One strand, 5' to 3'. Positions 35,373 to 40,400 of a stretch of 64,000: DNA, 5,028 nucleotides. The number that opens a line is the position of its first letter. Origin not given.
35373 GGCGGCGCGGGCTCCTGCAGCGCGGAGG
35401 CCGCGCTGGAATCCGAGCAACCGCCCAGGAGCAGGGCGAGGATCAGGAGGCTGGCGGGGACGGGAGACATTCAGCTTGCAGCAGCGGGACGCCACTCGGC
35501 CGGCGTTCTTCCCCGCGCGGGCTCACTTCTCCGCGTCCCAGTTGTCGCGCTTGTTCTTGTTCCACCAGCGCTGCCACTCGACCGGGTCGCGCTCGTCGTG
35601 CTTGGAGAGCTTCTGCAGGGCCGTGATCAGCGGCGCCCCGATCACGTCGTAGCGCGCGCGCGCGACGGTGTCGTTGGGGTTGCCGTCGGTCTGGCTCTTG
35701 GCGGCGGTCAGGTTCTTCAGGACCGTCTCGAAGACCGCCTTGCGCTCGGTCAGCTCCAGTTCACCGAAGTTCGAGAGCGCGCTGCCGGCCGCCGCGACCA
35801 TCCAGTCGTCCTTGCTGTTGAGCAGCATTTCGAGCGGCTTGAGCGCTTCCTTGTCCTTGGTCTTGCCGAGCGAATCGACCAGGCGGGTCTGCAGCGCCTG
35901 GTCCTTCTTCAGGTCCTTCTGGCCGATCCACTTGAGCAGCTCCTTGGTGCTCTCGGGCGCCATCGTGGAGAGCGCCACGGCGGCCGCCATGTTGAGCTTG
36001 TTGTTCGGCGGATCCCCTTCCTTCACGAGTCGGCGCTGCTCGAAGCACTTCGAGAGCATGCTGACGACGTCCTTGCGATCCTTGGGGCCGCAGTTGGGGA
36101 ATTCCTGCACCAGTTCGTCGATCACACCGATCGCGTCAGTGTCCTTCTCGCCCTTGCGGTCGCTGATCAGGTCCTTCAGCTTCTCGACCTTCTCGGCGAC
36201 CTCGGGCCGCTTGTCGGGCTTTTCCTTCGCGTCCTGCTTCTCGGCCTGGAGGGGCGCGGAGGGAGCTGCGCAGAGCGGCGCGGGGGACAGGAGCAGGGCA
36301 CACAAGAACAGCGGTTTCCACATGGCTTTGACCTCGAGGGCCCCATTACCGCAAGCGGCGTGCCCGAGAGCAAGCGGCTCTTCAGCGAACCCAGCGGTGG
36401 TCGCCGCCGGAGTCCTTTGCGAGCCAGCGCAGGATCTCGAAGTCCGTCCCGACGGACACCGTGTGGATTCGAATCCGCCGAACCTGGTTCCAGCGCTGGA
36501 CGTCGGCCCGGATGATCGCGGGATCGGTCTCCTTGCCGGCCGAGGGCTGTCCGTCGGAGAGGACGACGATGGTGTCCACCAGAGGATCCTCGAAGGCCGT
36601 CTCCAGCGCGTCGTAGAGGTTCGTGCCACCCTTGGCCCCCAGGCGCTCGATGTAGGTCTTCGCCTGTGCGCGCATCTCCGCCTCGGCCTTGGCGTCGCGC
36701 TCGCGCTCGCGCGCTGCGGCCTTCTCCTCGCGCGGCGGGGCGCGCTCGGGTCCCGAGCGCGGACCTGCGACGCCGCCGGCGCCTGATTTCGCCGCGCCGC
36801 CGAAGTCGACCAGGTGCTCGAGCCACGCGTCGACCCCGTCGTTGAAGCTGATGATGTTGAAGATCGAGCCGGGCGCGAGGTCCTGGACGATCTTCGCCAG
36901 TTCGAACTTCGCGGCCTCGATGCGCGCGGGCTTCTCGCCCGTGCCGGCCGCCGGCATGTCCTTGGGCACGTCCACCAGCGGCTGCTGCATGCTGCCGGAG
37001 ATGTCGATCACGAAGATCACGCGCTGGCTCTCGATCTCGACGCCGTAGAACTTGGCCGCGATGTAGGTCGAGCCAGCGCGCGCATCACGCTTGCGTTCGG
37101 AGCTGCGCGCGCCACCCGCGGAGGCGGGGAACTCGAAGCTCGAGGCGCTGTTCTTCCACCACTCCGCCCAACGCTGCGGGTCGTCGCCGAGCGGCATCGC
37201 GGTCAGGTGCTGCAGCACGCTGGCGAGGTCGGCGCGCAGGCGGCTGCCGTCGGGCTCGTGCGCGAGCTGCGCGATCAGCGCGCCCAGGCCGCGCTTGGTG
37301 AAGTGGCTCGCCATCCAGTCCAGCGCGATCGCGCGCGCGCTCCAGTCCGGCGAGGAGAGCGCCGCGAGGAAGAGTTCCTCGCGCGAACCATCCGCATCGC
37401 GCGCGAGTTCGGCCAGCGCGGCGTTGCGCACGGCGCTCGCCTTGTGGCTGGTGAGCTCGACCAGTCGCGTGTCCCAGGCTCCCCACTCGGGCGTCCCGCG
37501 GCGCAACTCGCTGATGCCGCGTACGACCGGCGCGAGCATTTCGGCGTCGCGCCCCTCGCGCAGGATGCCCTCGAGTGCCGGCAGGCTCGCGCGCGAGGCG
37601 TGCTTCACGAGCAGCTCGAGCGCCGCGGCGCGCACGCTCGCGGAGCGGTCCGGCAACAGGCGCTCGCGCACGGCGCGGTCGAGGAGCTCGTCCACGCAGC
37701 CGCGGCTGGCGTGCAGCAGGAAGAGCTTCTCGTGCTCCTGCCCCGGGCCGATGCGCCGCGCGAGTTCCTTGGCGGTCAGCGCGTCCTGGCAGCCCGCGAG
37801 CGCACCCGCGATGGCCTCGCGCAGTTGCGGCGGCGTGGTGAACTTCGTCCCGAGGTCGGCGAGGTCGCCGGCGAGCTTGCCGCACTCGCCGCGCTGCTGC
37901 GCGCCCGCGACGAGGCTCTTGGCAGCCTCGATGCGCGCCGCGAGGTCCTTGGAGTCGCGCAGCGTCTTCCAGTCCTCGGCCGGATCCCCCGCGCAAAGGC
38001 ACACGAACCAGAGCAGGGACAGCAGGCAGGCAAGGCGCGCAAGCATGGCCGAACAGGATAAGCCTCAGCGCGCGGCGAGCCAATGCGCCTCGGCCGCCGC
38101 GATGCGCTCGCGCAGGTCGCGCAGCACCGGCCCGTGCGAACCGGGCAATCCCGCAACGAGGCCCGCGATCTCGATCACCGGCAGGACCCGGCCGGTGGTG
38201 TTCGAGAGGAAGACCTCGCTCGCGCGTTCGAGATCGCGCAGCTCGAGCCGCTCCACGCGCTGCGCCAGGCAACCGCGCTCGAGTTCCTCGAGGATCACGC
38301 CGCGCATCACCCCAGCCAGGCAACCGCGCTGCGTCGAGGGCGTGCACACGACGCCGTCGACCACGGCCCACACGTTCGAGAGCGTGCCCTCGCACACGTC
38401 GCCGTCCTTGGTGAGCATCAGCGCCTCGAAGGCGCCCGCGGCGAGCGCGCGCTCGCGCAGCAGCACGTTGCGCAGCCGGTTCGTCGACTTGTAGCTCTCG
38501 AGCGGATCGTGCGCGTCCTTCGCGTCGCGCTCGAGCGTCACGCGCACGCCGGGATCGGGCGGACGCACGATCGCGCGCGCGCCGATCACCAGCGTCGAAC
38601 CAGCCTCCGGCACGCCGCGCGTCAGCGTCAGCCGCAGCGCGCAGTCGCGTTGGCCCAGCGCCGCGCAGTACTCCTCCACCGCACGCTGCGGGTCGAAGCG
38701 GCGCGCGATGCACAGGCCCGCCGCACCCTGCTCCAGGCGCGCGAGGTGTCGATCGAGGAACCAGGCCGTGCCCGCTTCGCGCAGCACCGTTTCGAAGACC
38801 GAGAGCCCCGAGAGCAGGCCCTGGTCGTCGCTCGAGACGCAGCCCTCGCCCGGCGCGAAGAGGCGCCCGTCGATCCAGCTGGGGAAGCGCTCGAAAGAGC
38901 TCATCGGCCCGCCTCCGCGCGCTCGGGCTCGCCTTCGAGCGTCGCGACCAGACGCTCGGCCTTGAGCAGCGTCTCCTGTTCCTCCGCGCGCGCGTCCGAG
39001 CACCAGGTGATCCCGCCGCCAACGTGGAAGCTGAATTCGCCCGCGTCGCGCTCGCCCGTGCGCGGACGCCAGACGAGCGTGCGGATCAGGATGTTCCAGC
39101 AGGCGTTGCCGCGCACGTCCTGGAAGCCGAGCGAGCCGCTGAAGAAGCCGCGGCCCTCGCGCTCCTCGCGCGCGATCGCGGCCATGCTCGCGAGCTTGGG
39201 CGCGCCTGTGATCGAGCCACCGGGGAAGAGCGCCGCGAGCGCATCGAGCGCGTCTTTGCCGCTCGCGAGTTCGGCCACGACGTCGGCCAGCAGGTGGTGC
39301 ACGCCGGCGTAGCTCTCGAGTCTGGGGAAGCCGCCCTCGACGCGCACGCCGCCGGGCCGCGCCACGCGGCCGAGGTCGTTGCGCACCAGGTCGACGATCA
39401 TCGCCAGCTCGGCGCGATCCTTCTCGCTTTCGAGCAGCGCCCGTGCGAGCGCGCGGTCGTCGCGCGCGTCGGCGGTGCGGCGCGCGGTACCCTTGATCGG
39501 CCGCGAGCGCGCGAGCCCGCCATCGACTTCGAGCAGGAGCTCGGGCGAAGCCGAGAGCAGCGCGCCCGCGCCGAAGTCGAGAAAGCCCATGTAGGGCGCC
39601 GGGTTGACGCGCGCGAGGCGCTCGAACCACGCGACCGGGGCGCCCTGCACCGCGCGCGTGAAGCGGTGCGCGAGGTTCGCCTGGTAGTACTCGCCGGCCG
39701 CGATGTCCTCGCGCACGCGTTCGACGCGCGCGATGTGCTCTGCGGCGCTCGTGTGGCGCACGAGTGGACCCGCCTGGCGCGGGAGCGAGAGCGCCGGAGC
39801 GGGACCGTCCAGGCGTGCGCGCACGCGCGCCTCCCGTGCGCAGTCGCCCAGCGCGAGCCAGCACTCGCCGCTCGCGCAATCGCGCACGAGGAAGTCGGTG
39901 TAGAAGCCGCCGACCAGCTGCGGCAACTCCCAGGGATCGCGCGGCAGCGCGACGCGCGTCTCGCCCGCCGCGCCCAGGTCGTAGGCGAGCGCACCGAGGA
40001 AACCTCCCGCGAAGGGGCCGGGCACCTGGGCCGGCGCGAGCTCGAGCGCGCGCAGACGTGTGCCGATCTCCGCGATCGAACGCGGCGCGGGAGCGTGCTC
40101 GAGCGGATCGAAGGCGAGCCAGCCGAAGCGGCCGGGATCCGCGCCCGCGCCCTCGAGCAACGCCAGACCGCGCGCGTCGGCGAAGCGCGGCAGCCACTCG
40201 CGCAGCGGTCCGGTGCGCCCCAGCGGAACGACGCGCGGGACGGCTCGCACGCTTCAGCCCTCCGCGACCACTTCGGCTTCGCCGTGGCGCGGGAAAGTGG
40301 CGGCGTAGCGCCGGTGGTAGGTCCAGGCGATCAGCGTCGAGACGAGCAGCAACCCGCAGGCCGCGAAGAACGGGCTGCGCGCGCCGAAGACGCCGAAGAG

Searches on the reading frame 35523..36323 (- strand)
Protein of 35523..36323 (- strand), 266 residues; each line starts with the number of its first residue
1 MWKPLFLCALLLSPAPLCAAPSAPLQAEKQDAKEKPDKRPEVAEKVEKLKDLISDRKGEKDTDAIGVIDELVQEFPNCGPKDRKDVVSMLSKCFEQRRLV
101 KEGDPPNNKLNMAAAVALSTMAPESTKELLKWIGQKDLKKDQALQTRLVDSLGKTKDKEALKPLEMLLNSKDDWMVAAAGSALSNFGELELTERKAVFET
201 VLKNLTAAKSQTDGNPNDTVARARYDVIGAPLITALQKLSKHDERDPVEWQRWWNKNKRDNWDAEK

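Call 9: search_protein_families(library=pfam, proteins=[window:35523-36323:-], max_evalue=0.01)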
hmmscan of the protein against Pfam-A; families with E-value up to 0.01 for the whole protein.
window:35523-36323:- (266 aa): 1 family
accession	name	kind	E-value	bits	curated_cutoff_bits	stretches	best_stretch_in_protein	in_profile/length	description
PF13646.12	HEAT_2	-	5.8e-07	30.1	27.7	1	106-183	12-87/88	HEAT repeats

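Call 10: search_protein_families(library=ncbifam, proteins=[window:35523-36323:-], max_evalue=0.01)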
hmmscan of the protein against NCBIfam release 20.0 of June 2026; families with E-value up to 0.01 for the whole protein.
window:35523-36323:- (266 aa): 2 families
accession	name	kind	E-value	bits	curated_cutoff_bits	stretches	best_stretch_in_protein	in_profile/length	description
NF058505.1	phyc_lyase_CpeY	equivalog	0.00089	17.9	600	1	112-205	35-125/419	C-phycoerythrin alpha-cysteine-82 phycoerythrobilin lyase CpeY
NF045915.1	PhycobilmeDegNblB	equivalog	0.0052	16.4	300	1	108-189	81-160/214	phycobilisome degradation protein NblB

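Call 68: find_homologous_proteins(query=window:35523-36323:-, max_evalue=0.00001)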
Query window:35523-36323:- (266 aa): 242 proteins with E <= 0.00001 among 1690 candidates; the best 120 are listed.
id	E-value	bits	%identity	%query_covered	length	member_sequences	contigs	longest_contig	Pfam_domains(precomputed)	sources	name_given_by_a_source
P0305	2.3e-170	583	100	100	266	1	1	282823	PF13646.13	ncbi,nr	ncbi:MAG: HEAT repeat domain-containing protein [Planctomycetes bacterium]|nr:HEAT repeat domain-con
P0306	1.4e-136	472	81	100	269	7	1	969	PF13646.13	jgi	jgi:hypothetical protein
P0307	9.5e-135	466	83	91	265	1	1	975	PF13646.13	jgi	jgi:hypothetical protein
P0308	2.5e-134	465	84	94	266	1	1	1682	PF13646.13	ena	-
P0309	4.4e-133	461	81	100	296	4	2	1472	PF13646.13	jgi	jgi:HEAT repeats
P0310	1.2e-131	456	82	91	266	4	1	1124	PF13646.13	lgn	-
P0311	4.9e-131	454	80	100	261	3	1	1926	PF13646.13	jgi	-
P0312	7.5e-131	453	79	95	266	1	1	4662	PF13646.13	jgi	jgi:hypothetical protein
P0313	8.3e-130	450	77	100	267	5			PF13646.13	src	-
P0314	1.3e-129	449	79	95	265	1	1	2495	PF13646.13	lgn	-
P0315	2.2e-128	445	77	95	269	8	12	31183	PF13646.13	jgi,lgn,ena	-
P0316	3.3e-125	435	75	100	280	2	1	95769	PF13646.13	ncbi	-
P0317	5.3e-122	424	75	100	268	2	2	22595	PF13646.13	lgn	-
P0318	5.0e-108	379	85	75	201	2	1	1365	PF13646.13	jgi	jgi:hypothetical protein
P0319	2.7e-90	321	89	63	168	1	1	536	PF13646.13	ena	-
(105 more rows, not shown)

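Call 78: predict_structure(alignment_id=A4)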
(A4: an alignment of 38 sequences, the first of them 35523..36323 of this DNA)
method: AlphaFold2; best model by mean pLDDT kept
length: 266 residues; sequences in the alignment: 38
mean_pLDDT: 89.3   pTM: 0.82
mean pLDDT of the five models: 89.3, 88.7, 88.7, 88.5, 87.6
residues with pLDDT >= 90: 212; 70-90: 20; 50-70: 11; < 50: 23
segments of 3 or more residues with pLDDT < 50: 1-4, 11-15, 17-20, 22-31
pLDDT, mean of each block of 10 residues (from residue 1): 49 47 45 80 97 91 97 96 98 91 87 98 97 95 97 97 98 97 96 97 97 93 96 98 96 97 84
secondary structure, 60 per line:
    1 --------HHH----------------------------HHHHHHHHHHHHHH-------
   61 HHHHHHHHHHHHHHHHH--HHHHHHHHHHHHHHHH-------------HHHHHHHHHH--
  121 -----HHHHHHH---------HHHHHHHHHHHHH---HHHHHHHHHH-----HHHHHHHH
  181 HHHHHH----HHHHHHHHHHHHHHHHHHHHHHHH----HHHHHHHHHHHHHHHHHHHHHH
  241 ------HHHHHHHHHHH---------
elements in order: H40-53 H61-77 H80-95 H109-118 H126-132 H142-154 H158-167 H173-186 H191-214 H219-240 H247-257

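Call 81: search_protein_families(library=padloc, proteins=[window:35523-36323:-], max_evalue=0.01)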
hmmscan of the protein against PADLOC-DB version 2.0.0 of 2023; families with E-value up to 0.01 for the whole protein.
window:35523-36323:- (266 aa): 2 families
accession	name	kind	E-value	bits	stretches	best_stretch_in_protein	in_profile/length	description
PDLC02919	HEAT-ARM_XIII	-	3.7e-06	22.6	1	109-210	1497-1594/1972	-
PDLC03925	OloA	-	0.0042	14.4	1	116-217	126-219/596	-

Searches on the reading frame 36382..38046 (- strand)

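Call 9: search_protein_families(library=pfam, proteins=[window:36382-38046:-], max_evalue=0.01)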
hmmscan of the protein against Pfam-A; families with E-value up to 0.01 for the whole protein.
window:36382-38046:- (554 aa): 4 families
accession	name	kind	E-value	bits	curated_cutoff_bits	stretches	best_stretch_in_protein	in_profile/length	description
PF13519.12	VWA_2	-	1.2e-07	32.8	27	1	343-406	1-50/107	von Willebrand factor type A domain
PF13768.12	VWA_3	-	2.3e-07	31.4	27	1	454-548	56-151/155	von Willebrand factor type A domain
PF13646.12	HEAT_2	-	0.00056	20.6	27.7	0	195-278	4-87/88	HEAT repeats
PF05762.20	VWA_CoxE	-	0.00072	19.5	26.4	0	339-355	55-71/222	VWA domain containing CoxE-like protein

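Call 10: search_protein_families(library=ncbifam, proteins=[window:36382-38046:-], max_evalue=0.01)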
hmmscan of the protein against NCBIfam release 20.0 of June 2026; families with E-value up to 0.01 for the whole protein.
window:36382-38046:- (554 aa): 1 family
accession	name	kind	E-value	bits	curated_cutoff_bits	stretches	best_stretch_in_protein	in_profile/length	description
TIGR03788.1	marine_srt_targ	equivalog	1.6e-08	33.5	551.65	1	452-499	326-379/629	marine proteobacterial sortase target protein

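Call 81: search_protein_families(library=padloc, proteins=[window:36382-38046:-], max_evalue=0.01)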
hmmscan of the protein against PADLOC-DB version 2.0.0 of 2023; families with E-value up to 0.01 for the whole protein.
window:36382-38046:- (554 aa): 1 family
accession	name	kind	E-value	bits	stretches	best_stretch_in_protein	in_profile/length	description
PDLC02919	HEAT-ARM_XIII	-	1.7e-05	20.4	1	124-234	357-459/1972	-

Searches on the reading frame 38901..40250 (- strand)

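Call 13: search_protein_families(library=pfam, proteins=[window:38901-40250:-], max_evalue=0.01)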
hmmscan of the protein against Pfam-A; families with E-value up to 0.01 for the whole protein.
window:38901-40250:- (449 aa): 2 families
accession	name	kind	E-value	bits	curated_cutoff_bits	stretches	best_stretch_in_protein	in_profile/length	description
PF00425.24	Chorismate_bind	-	2.4e-73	247.3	27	1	170-430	3-257/257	chorismate binding enzyme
PF04715.19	Anth_synt_I_N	-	0.0013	19.5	23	1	75-131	85-139/140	Anthranilate synthase component I, N terminal region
